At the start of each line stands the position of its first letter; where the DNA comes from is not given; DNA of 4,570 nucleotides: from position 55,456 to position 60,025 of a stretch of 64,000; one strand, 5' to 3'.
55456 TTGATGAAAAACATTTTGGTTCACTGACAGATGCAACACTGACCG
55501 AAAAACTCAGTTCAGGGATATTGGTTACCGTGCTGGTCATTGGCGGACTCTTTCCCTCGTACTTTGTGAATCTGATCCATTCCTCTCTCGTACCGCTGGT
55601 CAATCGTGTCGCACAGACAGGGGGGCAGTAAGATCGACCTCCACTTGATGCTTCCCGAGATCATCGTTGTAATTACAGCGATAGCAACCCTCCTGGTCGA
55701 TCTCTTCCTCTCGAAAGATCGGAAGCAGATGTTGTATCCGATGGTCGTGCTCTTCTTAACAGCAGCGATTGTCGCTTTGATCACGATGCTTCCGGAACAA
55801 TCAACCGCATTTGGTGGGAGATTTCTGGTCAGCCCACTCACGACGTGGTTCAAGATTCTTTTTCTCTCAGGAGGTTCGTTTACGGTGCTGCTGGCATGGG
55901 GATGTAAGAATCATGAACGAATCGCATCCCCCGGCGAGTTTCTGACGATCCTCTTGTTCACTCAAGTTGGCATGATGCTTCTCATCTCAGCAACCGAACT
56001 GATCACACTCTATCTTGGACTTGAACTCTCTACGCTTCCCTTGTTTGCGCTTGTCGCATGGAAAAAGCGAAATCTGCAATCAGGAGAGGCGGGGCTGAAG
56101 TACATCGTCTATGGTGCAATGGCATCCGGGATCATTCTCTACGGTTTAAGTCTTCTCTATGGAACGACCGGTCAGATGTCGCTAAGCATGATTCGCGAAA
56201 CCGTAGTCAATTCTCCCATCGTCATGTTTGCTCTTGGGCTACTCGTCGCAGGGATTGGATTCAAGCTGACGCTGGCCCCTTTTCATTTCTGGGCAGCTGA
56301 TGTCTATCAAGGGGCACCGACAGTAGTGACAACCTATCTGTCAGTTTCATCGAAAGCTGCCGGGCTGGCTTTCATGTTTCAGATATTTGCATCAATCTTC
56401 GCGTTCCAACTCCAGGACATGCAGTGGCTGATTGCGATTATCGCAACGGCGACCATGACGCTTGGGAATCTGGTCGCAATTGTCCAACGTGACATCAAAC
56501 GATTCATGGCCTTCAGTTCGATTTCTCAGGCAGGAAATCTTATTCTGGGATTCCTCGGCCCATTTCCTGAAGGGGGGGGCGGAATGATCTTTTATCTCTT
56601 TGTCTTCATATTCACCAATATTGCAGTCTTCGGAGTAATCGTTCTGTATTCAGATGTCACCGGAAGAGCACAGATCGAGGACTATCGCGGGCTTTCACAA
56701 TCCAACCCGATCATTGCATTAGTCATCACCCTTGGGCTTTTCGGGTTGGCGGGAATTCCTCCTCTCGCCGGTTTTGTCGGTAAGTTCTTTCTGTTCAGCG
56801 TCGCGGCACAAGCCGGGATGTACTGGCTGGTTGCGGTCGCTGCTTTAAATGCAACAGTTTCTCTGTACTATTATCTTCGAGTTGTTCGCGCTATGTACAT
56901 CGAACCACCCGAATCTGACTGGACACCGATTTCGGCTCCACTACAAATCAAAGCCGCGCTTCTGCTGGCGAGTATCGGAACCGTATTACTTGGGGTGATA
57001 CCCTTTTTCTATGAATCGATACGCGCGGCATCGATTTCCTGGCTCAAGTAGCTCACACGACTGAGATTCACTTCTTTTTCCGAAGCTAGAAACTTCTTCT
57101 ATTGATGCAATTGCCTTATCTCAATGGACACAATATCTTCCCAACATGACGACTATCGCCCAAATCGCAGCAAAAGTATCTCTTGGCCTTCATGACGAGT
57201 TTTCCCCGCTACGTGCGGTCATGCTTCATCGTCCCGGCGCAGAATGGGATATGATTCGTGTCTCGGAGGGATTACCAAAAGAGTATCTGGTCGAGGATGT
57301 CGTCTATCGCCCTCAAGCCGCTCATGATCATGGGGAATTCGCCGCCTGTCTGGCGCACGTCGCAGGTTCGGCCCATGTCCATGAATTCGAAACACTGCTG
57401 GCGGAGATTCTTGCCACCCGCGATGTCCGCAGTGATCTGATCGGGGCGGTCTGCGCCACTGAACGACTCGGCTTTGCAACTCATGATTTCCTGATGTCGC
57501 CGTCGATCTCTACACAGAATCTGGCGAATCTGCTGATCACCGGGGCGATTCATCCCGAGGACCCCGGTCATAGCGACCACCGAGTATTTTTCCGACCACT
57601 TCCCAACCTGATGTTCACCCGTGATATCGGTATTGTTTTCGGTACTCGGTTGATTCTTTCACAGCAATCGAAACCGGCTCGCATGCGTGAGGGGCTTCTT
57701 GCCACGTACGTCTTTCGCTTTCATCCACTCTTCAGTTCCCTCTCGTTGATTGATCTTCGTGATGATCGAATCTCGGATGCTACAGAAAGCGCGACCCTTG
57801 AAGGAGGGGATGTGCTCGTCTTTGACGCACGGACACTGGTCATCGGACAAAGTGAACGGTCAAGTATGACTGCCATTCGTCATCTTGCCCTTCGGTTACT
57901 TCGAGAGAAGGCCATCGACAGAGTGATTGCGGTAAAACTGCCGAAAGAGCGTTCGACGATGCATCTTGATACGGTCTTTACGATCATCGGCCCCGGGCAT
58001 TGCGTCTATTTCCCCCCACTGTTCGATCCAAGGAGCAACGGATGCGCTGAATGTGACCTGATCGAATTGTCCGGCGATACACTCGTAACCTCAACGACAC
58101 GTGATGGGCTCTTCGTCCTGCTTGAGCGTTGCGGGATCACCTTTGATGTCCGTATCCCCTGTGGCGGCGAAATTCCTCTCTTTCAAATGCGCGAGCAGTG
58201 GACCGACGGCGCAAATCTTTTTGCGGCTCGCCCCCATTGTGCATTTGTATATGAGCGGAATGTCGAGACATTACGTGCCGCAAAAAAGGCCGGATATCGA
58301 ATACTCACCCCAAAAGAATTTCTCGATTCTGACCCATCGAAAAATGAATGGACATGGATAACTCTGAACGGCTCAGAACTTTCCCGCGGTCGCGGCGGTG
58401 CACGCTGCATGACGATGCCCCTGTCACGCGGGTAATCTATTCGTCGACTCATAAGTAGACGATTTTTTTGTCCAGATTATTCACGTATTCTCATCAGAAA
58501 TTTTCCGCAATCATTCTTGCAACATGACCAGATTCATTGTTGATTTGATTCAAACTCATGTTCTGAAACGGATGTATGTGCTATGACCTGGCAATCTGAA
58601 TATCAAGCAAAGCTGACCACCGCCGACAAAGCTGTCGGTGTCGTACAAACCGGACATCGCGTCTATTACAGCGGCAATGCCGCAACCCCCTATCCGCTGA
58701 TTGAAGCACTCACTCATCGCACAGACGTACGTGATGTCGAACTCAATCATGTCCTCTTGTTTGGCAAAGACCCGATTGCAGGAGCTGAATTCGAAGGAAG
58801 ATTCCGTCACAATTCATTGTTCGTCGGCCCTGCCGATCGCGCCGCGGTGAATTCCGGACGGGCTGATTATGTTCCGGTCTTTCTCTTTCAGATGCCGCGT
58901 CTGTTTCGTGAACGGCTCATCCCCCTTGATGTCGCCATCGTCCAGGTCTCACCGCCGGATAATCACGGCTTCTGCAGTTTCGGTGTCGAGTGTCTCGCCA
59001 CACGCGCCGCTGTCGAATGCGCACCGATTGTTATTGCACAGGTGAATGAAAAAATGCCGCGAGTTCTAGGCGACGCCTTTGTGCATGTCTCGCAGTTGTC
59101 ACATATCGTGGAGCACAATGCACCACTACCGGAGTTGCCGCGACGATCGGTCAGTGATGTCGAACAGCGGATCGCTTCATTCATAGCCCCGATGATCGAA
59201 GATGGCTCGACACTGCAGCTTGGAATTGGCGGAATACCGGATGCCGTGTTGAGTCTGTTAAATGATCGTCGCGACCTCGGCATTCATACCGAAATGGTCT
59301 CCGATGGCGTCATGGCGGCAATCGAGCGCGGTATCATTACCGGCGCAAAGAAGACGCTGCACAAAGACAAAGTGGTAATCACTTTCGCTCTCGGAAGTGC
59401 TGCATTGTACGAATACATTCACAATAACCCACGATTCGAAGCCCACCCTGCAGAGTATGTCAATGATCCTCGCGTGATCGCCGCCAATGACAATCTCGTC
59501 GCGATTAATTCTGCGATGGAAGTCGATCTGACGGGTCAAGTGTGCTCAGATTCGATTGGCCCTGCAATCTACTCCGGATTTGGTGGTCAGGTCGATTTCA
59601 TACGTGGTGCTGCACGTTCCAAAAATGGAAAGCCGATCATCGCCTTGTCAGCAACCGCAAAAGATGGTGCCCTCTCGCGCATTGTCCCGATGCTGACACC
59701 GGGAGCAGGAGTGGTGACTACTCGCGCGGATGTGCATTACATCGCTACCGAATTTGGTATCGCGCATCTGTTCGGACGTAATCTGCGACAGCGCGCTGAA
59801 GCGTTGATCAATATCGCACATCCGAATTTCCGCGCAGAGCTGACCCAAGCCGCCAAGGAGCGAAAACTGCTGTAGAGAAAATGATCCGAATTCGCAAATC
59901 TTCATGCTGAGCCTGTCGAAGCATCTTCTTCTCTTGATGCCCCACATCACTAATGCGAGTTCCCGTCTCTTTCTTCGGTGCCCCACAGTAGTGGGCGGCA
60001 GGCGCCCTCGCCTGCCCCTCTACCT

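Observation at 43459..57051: Ferredoxin, 2-oxoglutarate:ferredoxin oxidoreductase and an 11-subunit Complex I lacking NuoEFG form one co-directional block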

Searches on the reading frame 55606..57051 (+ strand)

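Call 4: search_protein_families(library=pfam, proteins=[window:55606-57051:+])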
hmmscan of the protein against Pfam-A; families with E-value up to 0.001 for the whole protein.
window:55606-57051:+ (481 aa): 1 family
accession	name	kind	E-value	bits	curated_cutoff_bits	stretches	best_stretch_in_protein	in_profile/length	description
PF00361.26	Proton_antipo_M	-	6.3e-70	236.1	21.5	1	129-413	1-288/294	NADH:quinone oxidoreductase/Mrp antiporter, TM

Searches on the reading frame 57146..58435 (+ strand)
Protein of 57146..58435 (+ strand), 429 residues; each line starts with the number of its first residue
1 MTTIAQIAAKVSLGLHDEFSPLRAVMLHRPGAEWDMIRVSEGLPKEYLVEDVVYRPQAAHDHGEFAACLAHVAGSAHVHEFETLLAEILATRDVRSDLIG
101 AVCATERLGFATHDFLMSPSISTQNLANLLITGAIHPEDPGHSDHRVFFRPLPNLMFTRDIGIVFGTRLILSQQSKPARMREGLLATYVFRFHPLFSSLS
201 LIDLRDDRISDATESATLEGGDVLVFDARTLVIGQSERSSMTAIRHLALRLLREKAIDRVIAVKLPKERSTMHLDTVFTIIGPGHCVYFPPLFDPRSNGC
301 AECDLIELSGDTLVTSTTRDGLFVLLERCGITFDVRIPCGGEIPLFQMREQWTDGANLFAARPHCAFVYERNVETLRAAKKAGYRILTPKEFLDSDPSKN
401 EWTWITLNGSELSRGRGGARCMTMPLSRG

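Call 4: search_protein_families(library=pfam, proteins=[window:57146-58435:+])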
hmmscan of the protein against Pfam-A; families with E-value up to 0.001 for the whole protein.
window:57146-58435:+ (429 aa): 2 families
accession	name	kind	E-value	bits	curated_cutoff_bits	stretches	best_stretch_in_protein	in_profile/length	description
PF02274.22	ADI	-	9.7e-61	206.3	22.8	1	48-428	4-377/377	Arginine deiminase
PF19420.4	DDAH_eukar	-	0.00044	20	23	0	153-281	58-185/291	N,N dimethylarginine dimethylhydrolase, eukaryotic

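Call 76: search_protein_families(library=ncbifam, proteins=[window:57146-58435:+], max_evalue=1e-10)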
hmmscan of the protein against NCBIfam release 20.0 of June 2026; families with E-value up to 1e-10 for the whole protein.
window:57146-58435:+ (429 aa): 2 families
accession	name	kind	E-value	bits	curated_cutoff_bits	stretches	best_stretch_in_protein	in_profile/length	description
NF002381.0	PRK01388.1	subfamily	2.6e-74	250.5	414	1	11-388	4-380/405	arginine deiminase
TIGR01078.1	arcA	equivalog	1.2e-70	238.4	489.1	1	16-388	4-383/408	arginine deiminase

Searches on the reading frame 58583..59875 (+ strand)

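Call 4: search_protein_families(library=pfam, proteins=[window:58583-59875:+])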
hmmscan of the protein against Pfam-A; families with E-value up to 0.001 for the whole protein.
window:58583-59875:+ (430 aa): 2 families
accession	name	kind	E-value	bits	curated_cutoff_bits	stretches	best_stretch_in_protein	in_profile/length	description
PF13336.12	AcetylCoA_hyd_C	-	5.6e-67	224.9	23.7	1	271-424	1-154/154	Acetyl-CoA hydrolase/transferase C-terminal domain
PF02550.21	AcetylCoA_hydro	-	7e-29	101.7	24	1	4-179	2-190/198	Acetyl-CoA hydrolase/transferase N-terminal domain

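Call 76: search_protein_families(library=ncbifam, proteins=[window:58583-59875:+], max_evalue=1e-10)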
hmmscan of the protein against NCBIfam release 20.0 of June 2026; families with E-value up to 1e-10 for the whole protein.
window:58583-59875:+ (430 aa): 4 families
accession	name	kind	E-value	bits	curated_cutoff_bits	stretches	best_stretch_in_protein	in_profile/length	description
TIGR03948.1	butyr_acet_CoA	equivalog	8.5e-104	347.8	674.8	1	4-426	3-436/445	butyryl-CoA:acetate CoA-transferase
TIGR03458.1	YgfH_subfam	subfamily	2.3e-33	115.6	658.7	1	206-422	250-457/489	succinate CoA transferase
NF053666.1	BtrAceCoATfers1341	equivalog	7.7e-29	100.9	740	1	209-422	252-457/492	butyryl-CoA:acetate CoA transferase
NF053853.1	ScActCoATferScpC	equivalog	1.6e-26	93.1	500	1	209-422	257-461/493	succinyl-CoA:acetate CoA-transferase ScpC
